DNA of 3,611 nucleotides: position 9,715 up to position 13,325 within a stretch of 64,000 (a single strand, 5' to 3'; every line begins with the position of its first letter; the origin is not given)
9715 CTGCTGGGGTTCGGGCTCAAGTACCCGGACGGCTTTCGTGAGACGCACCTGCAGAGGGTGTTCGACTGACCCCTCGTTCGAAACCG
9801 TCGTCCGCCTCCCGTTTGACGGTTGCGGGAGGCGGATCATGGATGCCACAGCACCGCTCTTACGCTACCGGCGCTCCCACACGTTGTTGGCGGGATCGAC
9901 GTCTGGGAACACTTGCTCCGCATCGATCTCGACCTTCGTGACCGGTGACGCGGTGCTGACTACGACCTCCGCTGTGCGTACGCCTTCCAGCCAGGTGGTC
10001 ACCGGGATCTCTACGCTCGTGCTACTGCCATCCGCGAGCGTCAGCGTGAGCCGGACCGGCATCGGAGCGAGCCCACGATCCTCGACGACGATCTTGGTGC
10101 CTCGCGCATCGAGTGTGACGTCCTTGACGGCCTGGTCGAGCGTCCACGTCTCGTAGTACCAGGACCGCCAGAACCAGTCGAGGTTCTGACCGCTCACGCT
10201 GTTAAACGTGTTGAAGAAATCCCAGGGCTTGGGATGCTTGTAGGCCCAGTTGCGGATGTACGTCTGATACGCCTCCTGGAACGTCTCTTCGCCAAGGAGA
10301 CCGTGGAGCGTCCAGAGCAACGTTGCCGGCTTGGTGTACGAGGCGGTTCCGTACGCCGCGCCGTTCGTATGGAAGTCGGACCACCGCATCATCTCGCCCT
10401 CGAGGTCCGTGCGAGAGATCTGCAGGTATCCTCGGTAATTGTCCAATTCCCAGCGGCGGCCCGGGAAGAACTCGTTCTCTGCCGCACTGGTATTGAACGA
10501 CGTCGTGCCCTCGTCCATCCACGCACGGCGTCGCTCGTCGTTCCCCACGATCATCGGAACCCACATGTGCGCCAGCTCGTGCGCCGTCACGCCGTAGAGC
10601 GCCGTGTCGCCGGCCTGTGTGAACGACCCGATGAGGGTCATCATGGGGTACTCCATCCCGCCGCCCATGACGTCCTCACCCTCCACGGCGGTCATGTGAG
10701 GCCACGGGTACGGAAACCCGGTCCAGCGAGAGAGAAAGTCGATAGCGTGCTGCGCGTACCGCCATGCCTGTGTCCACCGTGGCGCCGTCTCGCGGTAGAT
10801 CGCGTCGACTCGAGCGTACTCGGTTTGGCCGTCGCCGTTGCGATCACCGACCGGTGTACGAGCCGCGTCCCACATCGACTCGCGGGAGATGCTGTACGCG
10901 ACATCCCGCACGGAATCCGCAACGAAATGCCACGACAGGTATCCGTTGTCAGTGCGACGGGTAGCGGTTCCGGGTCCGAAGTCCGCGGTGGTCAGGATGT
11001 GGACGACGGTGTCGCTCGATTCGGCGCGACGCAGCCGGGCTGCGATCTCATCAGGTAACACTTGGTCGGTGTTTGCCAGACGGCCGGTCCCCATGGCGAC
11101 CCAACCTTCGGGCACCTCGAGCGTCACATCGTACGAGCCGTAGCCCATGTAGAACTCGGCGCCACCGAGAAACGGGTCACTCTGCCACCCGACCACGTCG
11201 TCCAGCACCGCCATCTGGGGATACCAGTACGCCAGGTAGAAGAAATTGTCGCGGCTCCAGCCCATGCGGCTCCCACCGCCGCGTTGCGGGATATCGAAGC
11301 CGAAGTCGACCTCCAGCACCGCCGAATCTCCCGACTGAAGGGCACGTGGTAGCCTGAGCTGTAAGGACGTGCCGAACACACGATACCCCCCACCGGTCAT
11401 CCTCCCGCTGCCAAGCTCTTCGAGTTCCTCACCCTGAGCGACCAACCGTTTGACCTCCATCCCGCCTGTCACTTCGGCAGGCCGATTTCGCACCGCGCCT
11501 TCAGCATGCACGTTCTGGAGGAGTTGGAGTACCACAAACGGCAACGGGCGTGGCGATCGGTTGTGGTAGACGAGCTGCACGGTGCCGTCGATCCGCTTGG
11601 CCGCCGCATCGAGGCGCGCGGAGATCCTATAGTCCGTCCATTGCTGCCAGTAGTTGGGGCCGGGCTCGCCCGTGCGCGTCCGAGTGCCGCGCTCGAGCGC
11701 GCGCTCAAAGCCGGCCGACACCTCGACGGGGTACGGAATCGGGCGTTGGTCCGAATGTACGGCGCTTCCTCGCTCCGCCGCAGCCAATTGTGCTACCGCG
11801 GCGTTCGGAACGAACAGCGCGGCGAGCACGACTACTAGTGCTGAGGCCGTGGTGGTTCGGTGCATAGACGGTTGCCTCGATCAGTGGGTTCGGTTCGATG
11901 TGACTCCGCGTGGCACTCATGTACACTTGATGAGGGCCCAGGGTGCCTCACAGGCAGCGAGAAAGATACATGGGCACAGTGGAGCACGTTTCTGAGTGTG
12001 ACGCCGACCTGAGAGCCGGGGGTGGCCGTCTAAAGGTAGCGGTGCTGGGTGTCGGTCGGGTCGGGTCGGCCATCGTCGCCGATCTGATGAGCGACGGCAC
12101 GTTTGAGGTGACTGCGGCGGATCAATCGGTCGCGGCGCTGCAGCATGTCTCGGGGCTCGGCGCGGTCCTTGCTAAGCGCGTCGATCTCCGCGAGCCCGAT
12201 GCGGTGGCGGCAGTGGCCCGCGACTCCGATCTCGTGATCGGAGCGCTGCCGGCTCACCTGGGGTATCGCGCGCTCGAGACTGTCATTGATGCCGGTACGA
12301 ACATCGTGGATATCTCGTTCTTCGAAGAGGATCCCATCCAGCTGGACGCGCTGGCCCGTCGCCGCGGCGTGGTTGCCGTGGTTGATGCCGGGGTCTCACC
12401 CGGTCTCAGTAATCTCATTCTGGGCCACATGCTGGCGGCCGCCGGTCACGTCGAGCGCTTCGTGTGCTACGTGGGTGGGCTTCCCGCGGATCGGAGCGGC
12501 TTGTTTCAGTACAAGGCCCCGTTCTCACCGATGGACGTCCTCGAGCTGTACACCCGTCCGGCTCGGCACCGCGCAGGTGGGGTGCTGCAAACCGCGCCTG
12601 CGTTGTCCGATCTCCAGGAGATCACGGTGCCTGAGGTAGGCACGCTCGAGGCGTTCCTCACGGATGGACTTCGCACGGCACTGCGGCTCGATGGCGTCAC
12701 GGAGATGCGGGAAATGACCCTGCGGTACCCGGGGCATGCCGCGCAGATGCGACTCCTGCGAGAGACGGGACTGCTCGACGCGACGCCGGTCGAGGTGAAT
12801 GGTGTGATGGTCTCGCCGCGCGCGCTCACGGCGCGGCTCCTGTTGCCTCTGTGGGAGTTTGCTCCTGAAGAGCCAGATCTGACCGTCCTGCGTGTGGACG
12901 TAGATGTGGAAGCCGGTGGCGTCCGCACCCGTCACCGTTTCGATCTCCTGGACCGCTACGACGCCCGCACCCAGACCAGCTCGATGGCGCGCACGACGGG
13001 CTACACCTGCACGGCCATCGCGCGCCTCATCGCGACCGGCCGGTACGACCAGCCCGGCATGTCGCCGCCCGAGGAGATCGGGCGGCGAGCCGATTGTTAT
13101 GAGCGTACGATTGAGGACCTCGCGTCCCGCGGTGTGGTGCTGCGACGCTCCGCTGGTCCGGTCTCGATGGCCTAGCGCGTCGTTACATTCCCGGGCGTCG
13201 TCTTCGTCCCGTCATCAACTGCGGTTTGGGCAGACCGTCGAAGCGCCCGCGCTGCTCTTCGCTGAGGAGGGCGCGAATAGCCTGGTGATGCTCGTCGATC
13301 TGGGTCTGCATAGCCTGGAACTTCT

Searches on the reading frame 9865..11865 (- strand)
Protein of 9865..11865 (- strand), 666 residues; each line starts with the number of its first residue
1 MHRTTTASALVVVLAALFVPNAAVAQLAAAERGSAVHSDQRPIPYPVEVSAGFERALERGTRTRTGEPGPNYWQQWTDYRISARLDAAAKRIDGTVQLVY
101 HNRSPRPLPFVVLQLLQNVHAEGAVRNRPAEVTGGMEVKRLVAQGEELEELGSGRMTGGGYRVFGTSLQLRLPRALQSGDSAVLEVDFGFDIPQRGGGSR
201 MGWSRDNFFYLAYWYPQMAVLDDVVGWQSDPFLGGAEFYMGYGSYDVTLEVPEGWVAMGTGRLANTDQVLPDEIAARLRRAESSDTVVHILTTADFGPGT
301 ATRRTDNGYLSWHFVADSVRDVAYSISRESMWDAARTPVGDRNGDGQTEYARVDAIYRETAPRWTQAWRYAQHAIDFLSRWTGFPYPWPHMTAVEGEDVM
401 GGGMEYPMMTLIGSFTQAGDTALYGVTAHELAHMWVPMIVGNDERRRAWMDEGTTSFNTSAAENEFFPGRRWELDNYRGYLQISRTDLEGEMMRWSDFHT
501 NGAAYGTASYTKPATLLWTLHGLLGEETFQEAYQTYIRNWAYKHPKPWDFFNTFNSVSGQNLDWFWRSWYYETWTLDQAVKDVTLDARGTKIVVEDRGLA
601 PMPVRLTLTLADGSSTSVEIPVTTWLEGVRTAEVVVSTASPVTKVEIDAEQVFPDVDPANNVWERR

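Call 80: search_protein_families(library=pfam, proteins=[window:9865-11865:-], max_evalue=0.00001)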
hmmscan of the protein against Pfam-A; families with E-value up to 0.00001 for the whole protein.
window:9865-11865:- (666 aa): 1 family
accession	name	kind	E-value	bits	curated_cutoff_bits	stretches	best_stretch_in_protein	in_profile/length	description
PF01433.26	Peptidase_M1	-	3.3e-23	82.9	27.7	1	371-569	6-218/218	Peptidase family M1 domain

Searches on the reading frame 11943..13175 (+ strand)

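Call 80: search_protein_families(library=pfam, proteins=[window:11943-13175:+], max_evalue=0.00001)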
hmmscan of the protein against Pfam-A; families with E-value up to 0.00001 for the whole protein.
window:11943-13175:+ (410 aa): 2 families
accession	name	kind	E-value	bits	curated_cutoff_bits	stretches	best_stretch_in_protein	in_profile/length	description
PF16653.10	Sacchrp_dh_C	-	1.6e-43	150.2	31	1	150-398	1-265/265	Saccharopine dehydrogenase C-terminal domain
PF03435.24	Sacchrp_dh_NADP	-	1.7e-13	51.5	25.1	1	32-146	1-129/129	Saccharopine dehydrogenase NADP binding domain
